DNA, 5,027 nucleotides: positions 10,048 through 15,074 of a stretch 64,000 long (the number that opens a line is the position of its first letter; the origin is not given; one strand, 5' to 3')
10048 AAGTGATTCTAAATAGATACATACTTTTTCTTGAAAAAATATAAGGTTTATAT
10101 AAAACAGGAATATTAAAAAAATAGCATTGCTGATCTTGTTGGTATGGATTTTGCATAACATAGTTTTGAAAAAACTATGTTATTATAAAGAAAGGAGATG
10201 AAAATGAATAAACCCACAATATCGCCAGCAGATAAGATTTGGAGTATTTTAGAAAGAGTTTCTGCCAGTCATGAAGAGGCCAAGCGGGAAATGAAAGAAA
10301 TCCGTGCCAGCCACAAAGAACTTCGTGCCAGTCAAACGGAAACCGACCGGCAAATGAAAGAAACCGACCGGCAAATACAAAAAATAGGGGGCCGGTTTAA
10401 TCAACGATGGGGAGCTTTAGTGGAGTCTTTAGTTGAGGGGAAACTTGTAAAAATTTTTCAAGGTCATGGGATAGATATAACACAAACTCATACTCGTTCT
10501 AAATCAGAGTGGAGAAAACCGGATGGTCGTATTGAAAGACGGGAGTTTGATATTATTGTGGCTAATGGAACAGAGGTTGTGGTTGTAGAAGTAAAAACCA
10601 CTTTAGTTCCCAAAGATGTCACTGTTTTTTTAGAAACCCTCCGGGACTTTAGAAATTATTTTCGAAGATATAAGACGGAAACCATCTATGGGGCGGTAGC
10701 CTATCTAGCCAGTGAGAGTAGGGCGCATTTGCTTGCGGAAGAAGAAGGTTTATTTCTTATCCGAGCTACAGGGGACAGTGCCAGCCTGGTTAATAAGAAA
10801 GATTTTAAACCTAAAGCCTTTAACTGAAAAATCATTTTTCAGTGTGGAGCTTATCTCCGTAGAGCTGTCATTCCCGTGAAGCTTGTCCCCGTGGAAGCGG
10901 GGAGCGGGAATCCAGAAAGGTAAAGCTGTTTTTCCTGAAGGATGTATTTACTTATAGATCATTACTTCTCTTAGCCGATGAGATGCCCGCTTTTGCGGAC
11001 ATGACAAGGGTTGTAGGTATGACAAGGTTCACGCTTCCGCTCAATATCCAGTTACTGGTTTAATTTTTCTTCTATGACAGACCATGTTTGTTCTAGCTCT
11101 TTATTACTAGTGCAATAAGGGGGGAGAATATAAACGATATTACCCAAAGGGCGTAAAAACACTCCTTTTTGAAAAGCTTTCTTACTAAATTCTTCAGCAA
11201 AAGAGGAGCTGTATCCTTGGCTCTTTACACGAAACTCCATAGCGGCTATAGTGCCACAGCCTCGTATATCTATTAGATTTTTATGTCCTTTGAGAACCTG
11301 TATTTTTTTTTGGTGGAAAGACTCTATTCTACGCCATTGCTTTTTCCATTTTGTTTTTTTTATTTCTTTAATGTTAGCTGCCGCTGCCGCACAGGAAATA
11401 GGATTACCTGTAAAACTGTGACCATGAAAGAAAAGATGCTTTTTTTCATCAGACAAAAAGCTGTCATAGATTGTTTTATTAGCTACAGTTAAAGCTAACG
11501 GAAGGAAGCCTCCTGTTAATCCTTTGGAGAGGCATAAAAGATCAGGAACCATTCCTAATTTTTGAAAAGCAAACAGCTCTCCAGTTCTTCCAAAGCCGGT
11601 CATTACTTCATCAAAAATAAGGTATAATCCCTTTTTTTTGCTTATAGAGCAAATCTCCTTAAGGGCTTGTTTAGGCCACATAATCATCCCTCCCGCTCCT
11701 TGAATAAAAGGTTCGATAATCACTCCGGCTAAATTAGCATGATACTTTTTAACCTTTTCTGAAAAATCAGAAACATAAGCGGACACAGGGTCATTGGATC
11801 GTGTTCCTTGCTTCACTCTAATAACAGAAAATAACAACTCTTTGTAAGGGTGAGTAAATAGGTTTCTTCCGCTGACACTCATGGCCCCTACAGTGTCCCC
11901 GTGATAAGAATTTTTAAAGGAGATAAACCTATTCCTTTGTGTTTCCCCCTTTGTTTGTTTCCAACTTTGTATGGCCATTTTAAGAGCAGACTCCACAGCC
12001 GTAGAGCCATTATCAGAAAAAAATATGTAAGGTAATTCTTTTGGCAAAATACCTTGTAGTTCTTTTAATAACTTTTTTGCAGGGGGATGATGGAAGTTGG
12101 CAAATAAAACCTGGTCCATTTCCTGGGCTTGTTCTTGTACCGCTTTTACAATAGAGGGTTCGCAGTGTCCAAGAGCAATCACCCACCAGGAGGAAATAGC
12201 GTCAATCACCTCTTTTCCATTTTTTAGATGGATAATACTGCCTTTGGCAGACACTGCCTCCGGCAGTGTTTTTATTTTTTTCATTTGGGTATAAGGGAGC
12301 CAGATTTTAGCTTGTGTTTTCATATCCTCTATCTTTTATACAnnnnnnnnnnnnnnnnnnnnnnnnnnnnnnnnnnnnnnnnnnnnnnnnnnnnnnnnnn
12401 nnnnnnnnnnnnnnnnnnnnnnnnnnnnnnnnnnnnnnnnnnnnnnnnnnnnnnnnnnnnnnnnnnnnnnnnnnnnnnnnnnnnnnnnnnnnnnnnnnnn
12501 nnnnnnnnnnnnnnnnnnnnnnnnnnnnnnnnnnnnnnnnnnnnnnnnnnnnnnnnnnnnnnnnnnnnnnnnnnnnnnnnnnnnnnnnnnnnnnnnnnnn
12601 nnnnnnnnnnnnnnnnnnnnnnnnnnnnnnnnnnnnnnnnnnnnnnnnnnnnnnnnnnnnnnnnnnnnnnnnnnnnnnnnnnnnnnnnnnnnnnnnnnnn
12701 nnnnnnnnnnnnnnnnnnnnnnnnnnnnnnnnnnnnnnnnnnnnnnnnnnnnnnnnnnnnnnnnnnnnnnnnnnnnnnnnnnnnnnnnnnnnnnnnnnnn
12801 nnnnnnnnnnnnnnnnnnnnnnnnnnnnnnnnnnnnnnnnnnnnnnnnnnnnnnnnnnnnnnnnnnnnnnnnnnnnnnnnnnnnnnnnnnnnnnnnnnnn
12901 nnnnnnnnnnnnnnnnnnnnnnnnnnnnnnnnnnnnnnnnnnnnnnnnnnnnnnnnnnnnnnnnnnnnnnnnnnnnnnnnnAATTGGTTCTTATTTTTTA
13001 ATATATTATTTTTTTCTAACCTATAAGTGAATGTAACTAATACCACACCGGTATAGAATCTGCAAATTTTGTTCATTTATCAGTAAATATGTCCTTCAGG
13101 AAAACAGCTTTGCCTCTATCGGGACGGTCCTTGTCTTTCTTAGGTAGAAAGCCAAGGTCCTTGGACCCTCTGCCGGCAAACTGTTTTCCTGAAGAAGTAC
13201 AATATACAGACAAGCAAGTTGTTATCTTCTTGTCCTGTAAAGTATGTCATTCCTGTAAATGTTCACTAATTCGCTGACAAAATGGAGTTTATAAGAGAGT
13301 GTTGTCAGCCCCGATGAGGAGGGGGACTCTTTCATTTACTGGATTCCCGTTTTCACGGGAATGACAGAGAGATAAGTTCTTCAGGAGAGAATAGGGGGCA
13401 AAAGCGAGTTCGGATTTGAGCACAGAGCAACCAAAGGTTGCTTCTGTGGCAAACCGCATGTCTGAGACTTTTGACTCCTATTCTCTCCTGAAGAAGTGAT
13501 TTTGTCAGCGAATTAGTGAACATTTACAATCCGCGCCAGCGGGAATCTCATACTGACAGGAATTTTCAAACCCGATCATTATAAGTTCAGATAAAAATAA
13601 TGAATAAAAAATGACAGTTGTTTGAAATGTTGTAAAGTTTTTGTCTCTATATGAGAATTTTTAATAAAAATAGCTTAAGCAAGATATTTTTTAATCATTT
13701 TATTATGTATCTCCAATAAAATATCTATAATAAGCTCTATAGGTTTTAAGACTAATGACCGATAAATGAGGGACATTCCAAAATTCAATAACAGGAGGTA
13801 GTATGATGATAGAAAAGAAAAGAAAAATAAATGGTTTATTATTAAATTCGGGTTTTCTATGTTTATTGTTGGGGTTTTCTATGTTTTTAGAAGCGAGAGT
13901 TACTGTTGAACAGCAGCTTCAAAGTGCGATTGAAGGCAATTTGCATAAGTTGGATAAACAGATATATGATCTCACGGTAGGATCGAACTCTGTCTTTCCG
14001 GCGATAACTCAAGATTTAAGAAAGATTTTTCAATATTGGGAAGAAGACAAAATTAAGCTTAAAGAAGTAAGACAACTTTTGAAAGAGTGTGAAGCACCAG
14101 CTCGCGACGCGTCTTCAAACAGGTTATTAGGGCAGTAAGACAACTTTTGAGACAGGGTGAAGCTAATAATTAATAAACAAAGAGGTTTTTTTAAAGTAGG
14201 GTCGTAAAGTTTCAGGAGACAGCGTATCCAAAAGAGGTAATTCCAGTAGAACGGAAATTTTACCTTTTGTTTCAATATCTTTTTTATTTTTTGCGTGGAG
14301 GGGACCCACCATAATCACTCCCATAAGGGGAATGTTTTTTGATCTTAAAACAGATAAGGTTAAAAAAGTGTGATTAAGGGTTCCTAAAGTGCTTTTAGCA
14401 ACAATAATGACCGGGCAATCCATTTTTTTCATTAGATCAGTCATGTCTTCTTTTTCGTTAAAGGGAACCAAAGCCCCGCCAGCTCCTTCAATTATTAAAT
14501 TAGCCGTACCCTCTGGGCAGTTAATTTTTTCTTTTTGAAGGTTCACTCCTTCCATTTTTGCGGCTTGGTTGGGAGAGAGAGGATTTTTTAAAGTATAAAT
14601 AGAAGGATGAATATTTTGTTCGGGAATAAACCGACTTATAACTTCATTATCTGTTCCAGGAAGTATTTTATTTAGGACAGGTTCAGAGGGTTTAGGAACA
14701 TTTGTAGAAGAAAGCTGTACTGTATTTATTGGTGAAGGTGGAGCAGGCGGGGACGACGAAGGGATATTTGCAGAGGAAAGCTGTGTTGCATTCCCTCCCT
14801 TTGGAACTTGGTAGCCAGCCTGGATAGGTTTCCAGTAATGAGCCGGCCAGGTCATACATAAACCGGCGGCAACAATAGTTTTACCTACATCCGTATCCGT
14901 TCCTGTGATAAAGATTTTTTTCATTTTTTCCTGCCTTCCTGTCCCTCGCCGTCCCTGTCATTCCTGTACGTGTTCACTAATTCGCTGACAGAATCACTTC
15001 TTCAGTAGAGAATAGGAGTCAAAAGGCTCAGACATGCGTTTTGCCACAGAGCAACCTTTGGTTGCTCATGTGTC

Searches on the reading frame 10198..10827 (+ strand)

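Call 57: search_protein_families(library=ncbifam, proteins=[window:10198-10827:+], max_evalue=0.01)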
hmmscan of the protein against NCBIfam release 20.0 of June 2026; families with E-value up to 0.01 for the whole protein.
window:10198-10827:+ (209 aa): 1 family
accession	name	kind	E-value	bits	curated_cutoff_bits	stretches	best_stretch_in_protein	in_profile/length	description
NF011269.0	PRK14676.1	equivalog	0.0076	16.4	190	0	112-192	35-106/117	hypothetical protein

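Call 72: search_protein_families(library=pfam, proteins=[window:10198-10827:+], max_evalue=0.001)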
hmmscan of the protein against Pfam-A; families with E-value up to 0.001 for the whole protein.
window:10198-10827:+ (209 aa): 0 families

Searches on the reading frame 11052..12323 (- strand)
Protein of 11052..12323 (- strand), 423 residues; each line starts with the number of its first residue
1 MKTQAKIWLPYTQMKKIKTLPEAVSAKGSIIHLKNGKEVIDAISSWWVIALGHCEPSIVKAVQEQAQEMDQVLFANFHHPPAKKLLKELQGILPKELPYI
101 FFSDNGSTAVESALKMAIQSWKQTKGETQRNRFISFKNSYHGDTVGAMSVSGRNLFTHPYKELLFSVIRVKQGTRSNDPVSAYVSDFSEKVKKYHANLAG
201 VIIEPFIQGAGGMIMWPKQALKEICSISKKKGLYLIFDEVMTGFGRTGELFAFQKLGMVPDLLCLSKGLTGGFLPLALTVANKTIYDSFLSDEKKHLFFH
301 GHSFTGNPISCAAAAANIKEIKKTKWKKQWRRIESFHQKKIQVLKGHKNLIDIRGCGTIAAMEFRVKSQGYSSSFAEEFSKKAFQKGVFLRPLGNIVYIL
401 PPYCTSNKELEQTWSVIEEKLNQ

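Call 72: search_protein_families(library=pfam, proteins=[window:11052-12323:-], max_evalue=0.001)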
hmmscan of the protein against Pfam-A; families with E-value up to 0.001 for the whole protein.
window:11052-12323:- (423 aa): 1 family
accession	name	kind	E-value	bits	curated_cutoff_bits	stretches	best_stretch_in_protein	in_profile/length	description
PF00202.27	Aminotran_3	-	5.2e-99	332.1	30.5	1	24-419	14-401/403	Aminotransferase class-III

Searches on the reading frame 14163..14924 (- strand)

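Call 72: search_protein_families(library=pfam, proteins=[window:14163-14924:-], max_evalue=0.001)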
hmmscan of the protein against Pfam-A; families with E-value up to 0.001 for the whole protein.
window:14163-14924:- (253 aa): 1 family
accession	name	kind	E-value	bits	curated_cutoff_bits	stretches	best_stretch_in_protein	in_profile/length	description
PF13500.12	AAA_26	-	8.9e-50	169.7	27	1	2-239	1-198/198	AAA domain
